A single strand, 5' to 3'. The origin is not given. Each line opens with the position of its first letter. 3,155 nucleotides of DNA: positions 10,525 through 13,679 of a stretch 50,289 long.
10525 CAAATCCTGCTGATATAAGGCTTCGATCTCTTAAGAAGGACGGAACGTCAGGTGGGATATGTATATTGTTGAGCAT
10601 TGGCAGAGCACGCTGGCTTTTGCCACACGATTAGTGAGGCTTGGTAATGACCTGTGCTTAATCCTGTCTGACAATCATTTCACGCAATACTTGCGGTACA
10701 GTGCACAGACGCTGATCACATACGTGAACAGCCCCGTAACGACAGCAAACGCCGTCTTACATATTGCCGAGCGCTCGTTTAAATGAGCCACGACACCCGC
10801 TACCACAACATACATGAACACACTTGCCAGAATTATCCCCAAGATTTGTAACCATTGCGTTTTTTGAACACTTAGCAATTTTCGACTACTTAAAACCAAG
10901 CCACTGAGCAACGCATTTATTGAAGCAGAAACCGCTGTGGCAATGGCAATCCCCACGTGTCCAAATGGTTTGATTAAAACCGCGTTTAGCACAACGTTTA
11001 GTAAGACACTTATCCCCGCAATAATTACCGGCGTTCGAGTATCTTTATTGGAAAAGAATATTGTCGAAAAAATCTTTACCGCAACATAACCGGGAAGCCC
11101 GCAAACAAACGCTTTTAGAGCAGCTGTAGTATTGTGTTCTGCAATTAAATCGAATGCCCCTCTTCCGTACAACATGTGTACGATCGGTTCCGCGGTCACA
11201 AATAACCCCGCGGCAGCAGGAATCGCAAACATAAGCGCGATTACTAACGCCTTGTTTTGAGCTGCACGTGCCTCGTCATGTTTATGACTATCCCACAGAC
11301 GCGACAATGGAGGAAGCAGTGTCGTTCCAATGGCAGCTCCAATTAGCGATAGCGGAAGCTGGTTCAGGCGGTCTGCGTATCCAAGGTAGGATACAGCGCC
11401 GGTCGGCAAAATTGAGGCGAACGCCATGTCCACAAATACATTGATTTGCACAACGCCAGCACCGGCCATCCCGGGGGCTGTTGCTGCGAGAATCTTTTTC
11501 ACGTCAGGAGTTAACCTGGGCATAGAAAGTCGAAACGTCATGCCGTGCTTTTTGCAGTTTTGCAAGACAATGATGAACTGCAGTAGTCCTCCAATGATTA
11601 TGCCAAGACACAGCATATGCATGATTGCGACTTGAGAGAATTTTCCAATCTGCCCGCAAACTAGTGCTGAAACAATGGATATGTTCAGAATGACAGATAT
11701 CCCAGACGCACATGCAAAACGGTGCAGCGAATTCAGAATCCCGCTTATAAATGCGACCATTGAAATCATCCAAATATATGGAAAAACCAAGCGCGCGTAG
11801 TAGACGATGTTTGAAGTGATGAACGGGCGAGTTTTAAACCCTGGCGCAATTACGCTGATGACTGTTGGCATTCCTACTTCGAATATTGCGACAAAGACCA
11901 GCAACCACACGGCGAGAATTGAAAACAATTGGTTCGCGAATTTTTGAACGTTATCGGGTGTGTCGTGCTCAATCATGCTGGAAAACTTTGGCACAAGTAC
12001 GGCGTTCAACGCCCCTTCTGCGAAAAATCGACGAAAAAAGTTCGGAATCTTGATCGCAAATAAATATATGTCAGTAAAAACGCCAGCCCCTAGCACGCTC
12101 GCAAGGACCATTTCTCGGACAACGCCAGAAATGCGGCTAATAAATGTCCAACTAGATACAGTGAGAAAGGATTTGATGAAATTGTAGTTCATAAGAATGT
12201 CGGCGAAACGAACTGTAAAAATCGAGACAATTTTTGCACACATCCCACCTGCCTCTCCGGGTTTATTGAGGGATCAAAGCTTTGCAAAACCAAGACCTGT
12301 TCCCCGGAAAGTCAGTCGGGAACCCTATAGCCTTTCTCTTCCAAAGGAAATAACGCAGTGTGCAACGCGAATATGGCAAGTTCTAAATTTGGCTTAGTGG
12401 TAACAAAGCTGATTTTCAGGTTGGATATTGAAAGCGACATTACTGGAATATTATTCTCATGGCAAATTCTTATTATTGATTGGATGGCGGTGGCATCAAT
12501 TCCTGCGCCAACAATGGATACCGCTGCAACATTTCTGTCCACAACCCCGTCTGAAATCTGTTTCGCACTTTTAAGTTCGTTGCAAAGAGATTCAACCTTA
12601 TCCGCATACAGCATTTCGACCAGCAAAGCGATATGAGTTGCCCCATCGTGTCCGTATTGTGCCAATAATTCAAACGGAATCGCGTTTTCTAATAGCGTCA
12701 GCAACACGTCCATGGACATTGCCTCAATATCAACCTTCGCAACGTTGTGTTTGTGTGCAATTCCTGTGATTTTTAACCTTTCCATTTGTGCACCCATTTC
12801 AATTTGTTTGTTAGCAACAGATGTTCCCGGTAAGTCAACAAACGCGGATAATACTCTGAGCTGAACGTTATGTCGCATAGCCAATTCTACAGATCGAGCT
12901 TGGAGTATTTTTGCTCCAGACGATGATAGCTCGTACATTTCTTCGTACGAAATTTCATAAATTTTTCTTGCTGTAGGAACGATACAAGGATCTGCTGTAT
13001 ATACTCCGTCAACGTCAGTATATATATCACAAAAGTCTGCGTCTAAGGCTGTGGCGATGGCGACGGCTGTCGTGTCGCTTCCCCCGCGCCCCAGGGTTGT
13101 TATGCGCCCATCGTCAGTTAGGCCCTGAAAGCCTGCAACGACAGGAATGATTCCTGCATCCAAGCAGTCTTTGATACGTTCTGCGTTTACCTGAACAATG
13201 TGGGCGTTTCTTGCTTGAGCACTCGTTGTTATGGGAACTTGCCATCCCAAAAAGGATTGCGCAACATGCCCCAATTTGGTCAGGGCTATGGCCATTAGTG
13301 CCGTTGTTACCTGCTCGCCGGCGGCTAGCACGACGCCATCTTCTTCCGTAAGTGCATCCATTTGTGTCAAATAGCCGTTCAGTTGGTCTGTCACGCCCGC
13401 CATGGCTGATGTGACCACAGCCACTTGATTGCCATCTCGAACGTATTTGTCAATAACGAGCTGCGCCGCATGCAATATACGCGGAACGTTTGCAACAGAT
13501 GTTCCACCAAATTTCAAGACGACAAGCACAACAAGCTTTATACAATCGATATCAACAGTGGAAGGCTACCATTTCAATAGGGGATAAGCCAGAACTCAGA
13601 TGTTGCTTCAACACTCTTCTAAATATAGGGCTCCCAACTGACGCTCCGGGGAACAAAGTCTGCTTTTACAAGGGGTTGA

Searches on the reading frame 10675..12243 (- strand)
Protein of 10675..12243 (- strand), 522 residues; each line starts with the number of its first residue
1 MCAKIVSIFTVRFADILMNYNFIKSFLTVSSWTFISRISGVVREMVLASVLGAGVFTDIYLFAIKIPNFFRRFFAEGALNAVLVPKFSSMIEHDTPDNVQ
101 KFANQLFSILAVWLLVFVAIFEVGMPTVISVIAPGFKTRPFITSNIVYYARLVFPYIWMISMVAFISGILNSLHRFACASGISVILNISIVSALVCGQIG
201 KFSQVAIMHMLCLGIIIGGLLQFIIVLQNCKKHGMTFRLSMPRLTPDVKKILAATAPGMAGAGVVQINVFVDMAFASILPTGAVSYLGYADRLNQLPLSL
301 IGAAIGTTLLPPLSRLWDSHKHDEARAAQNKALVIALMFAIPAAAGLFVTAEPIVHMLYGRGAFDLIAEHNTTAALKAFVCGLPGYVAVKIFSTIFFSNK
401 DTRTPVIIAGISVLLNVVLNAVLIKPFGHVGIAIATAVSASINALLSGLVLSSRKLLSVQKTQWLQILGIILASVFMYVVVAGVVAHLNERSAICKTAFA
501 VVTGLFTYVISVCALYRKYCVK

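Call 5: search_protein_families(library=pfam, proteins=[window:10675-12243:-], max_evalue=0.001)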
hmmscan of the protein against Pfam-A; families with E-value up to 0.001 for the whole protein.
window:10675-12243:- (522 aa): 2 families
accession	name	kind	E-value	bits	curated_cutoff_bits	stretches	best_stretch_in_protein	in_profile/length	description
PF03023.19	MurJ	-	7.6e-101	338.4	27.4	1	47-493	1-437/451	Lipid II flippase MurJ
PF01554.23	MatE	-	2.4e-12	47.3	24.9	1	270-421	14-160/161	MatE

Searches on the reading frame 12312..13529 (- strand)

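Call 5: search_protein_families(library=pfam, proteins=[window:12312-13529:-], max_evalue=0.001)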
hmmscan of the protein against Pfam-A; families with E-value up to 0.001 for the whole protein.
window:12312-13529:- (405 aa): 1 family
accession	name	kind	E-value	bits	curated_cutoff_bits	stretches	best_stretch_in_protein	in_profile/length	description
PF00696.33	AA_kinase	-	3.1e-47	161.7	24.9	1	1-228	1-234/234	Amino acid kinase family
